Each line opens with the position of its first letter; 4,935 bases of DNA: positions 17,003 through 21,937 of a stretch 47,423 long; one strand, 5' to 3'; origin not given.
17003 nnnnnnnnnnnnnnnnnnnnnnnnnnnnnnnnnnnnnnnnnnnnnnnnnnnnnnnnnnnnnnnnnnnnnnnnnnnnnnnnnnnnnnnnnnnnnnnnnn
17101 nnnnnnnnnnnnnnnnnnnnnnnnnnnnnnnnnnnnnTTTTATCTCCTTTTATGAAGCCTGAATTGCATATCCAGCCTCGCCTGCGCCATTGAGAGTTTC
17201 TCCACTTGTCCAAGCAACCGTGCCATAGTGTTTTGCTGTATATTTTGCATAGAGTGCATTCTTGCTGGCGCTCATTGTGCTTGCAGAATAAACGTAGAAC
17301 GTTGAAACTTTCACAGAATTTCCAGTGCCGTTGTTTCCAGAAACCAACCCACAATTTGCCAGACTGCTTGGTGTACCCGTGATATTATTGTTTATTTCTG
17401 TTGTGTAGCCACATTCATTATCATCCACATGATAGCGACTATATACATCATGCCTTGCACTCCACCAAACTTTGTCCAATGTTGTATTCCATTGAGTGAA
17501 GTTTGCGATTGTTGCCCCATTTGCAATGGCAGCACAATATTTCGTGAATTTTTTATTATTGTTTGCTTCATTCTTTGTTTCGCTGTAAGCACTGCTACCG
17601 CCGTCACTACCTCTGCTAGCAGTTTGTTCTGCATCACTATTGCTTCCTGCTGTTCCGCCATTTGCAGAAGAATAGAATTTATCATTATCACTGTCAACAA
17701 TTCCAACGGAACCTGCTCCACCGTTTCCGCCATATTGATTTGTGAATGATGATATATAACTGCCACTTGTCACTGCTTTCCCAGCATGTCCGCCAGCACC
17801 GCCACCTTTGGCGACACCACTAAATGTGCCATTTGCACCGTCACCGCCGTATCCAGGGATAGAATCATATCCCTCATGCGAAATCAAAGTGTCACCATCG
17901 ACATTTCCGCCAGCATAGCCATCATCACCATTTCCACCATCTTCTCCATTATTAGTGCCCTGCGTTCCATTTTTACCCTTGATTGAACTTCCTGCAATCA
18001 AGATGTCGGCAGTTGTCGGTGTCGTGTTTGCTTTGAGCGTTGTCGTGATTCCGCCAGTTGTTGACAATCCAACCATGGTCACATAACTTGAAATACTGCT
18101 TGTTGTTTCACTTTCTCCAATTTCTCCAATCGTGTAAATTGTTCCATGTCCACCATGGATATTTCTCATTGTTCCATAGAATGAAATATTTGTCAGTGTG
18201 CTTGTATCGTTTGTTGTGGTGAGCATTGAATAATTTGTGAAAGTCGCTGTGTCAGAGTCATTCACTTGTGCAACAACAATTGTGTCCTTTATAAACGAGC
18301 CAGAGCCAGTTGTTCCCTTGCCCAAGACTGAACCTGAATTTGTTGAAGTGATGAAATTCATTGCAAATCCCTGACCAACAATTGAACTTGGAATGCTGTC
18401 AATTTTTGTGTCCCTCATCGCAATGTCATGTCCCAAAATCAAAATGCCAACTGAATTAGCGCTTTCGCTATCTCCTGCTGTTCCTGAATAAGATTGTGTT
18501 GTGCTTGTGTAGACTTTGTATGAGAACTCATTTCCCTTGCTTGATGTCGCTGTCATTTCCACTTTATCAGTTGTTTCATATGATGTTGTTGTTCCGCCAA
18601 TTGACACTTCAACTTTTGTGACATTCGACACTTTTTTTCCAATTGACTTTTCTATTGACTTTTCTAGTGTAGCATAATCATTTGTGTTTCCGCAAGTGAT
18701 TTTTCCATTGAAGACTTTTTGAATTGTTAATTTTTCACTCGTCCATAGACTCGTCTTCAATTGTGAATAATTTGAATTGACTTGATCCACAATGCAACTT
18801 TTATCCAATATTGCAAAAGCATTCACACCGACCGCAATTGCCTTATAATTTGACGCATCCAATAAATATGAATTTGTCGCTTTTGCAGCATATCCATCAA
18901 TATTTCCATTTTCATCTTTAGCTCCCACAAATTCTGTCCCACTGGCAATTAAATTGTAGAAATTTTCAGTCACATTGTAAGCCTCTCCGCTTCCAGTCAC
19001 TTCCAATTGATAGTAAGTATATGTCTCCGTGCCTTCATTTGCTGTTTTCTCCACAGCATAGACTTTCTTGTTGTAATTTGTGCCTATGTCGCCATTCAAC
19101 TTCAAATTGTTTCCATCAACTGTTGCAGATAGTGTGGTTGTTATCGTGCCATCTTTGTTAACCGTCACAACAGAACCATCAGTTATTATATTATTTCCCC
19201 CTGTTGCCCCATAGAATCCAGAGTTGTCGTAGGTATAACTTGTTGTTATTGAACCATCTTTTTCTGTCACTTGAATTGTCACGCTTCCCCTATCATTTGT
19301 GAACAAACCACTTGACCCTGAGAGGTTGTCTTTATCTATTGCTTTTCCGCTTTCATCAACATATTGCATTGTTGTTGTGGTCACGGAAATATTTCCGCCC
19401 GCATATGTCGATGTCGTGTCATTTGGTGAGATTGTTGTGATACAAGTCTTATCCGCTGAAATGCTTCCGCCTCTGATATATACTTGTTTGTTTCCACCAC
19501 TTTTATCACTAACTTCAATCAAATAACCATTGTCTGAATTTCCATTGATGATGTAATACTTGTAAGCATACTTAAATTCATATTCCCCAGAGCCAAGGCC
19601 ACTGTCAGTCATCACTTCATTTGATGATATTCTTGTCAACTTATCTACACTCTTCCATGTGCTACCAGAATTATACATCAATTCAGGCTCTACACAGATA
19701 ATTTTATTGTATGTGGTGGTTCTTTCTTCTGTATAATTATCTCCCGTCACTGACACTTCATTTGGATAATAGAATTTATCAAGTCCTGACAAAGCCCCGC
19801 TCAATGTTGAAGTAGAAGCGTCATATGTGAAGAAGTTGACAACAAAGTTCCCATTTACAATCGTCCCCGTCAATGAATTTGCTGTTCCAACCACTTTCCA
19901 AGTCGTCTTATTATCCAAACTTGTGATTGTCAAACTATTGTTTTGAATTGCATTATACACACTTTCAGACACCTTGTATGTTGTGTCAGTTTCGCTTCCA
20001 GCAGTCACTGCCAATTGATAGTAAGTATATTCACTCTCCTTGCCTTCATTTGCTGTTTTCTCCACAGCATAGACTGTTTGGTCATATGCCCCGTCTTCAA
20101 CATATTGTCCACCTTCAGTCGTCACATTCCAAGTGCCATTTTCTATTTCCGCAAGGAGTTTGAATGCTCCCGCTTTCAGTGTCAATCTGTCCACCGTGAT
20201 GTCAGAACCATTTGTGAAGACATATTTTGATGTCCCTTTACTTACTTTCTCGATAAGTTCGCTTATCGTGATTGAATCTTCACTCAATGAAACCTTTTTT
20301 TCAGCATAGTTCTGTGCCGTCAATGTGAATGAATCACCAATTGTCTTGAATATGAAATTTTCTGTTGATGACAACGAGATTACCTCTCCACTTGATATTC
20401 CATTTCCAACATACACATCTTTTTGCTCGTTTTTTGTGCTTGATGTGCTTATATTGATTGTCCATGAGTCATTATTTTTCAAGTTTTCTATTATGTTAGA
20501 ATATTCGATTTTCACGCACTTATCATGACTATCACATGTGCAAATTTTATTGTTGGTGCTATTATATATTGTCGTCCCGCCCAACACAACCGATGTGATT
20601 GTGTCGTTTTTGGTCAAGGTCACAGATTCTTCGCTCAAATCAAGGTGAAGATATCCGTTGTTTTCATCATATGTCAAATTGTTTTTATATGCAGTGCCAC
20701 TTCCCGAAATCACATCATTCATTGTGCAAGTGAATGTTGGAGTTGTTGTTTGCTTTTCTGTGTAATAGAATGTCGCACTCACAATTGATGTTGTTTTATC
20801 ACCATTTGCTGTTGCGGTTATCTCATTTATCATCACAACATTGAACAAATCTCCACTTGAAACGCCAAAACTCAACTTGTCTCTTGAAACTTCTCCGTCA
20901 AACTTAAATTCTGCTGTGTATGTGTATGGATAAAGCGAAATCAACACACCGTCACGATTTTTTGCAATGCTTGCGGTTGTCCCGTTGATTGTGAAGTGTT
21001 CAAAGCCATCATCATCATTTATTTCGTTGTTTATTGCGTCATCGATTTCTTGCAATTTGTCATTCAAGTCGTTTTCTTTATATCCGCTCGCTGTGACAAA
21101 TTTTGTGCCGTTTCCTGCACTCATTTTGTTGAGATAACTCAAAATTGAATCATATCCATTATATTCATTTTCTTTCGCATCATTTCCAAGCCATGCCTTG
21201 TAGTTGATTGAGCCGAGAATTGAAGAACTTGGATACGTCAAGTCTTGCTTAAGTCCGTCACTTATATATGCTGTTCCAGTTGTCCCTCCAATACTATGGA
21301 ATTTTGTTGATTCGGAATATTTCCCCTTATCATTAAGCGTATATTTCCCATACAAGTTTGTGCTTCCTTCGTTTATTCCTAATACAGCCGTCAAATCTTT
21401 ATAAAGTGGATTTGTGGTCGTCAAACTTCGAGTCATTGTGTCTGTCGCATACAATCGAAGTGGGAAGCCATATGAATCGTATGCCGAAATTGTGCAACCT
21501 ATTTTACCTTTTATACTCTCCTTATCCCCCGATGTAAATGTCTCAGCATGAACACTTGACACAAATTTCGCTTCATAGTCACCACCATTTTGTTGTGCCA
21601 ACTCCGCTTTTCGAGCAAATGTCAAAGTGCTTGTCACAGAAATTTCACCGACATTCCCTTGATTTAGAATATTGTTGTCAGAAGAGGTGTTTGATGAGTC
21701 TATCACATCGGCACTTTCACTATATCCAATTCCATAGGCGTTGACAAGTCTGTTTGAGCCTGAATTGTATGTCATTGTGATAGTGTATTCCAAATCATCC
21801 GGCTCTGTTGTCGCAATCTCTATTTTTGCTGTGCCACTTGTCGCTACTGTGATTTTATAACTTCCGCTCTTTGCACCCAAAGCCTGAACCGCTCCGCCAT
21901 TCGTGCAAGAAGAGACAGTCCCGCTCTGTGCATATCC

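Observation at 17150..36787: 6545 aa lipoprotein built from alternating Ig-like stalks and about six beta-helix (GLUG) modules, anchored only at its N-terminus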

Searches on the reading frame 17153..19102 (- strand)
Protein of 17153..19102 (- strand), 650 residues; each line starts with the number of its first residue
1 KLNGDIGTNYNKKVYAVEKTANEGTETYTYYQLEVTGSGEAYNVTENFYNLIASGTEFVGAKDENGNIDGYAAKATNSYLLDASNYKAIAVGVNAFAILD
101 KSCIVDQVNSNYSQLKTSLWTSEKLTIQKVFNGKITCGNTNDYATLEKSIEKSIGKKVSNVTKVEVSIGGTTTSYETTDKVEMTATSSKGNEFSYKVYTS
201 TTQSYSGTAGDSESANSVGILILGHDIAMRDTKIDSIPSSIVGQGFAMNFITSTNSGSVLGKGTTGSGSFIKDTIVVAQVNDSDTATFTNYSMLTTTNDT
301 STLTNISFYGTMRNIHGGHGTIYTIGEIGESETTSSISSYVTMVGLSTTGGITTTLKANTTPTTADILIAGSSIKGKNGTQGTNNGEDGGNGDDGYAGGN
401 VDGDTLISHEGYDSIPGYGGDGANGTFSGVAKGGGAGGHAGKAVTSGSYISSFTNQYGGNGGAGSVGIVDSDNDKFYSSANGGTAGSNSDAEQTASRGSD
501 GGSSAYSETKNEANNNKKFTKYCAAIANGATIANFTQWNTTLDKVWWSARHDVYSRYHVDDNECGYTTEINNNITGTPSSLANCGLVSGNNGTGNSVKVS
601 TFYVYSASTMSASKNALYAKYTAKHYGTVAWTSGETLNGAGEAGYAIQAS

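Call 7: search_protein_families(library=pfam, proteins=[window:17153-19102:-], max_evalue=10)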
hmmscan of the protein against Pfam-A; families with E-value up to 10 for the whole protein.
window:17153-19102:- (650 aa): 0 families

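Call 79: search_solved_structures(query=window:17153-18787:-, max_evalue=10)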
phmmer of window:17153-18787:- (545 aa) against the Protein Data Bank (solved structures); distinct sequences matched with E-value up to 10: 0.

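Call 81: search_protein_families(library=phrogs, proteins=[window:17153-19102:-], max_evalue=0.01)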
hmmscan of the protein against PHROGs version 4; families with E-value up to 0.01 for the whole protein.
window:17153-19102:- (650 aa): 0 families

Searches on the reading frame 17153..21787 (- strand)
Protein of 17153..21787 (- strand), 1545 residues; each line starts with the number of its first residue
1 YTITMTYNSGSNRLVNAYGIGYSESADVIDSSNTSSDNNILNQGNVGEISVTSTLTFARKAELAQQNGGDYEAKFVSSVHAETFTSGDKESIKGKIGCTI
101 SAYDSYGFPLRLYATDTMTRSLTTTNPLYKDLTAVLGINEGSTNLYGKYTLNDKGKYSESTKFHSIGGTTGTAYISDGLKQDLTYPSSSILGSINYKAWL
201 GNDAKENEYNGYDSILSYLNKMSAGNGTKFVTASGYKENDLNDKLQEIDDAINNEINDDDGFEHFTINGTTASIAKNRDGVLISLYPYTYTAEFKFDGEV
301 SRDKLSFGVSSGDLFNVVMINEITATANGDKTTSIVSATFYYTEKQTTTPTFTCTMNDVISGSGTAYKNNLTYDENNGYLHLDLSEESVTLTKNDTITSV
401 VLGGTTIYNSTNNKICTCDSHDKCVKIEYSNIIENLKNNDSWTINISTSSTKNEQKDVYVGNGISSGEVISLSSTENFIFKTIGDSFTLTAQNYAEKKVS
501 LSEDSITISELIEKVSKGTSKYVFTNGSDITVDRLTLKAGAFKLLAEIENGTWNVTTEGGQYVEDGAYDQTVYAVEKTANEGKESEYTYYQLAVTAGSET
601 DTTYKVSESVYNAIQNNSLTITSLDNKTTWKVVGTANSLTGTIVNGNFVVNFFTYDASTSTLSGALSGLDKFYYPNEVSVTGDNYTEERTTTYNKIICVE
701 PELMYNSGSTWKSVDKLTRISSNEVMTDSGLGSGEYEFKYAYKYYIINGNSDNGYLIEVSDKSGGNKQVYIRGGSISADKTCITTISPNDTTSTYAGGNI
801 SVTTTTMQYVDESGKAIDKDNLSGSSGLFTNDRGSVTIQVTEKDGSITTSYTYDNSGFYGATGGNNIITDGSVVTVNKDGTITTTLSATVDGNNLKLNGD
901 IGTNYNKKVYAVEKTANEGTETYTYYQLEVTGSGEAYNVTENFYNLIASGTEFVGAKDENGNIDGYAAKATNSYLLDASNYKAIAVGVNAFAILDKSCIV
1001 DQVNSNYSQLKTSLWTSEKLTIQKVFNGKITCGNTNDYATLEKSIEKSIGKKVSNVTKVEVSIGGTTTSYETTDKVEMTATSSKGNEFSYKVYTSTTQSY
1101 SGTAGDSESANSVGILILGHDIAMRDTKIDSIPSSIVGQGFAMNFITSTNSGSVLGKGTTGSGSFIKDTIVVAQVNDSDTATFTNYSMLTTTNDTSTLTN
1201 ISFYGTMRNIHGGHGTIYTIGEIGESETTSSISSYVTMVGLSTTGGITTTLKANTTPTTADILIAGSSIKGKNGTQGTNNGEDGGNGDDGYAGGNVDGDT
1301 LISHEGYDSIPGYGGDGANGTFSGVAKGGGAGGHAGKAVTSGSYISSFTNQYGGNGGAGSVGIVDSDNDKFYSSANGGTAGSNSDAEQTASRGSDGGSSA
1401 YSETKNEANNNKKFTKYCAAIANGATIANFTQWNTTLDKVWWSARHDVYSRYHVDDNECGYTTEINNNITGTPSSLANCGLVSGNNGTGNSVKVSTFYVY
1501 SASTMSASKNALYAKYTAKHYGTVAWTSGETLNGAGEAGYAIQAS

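Call 29: find_homologous_proteins(query=window:17153-21787:-, max_evalue=0.001)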
Query window:17153-21787:-: 8000 candidates shared short words with the query, none scored E <= 0.001.

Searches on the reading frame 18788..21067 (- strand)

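Call 7: search_protein_families(library=pfam, proteins=[window:18788-21067:-], max_evalue=10)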
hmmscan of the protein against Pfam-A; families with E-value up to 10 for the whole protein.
window:18788-21067:- (760 aa): 2 families
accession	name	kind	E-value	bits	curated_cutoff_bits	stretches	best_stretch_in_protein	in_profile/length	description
PF09864.15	MliC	-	0.027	14.9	22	0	113-132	29-45/67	Membrane-bound lysozyme-inhibitor of c-type lysozyme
PF10694.14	DUF2500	-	2.3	9.2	33.5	0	339-376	48-85/102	Protein of unknown function (DUF2500)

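Call 81: search_protein_families(library=phrogs, proteins=[window:18788-21067:-], max_evalue=0.01)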
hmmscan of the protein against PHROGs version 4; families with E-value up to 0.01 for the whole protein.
window:18788-21067:- (760 aa): 0 families

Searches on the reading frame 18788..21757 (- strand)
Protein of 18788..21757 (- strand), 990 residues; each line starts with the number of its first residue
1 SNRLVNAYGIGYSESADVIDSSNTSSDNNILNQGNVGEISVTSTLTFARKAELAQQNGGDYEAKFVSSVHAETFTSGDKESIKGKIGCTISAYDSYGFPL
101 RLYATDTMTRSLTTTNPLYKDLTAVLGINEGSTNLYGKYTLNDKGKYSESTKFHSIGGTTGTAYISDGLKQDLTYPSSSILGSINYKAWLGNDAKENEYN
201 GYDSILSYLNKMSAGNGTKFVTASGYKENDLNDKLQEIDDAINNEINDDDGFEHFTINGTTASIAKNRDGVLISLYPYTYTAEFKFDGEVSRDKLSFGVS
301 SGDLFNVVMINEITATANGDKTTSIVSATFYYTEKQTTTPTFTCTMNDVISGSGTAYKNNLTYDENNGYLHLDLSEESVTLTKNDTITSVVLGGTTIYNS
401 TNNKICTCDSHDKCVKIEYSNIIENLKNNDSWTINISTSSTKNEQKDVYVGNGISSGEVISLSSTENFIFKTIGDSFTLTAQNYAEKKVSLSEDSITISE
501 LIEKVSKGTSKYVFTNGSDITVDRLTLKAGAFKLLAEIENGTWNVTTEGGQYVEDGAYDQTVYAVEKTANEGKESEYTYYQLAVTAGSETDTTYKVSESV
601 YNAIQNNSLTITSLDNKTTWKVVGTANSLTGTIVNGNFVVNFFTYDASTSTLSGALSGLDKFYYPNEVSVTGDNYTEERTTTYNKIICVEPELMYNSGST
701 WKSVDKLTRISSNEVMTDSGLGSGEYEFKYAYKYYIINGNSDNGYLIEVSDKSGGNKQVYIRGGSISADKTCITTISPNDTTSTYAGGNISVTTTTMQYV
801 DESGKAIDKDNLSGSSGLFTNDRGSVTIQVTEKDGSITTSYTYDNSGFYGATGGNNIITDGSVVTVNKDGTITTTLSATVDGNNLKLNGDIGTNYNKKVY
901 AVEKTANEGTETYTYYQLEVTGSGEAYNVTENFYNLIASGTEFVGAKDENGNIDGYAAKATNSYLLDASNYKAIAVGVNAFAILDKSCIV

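Call 80: search_solved_structures(query=window:18788-21757:-, max_evalue=10)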
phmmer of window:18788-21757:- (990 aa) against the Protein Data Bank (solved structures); distinct sequences matched with E-value up to 10: 0.
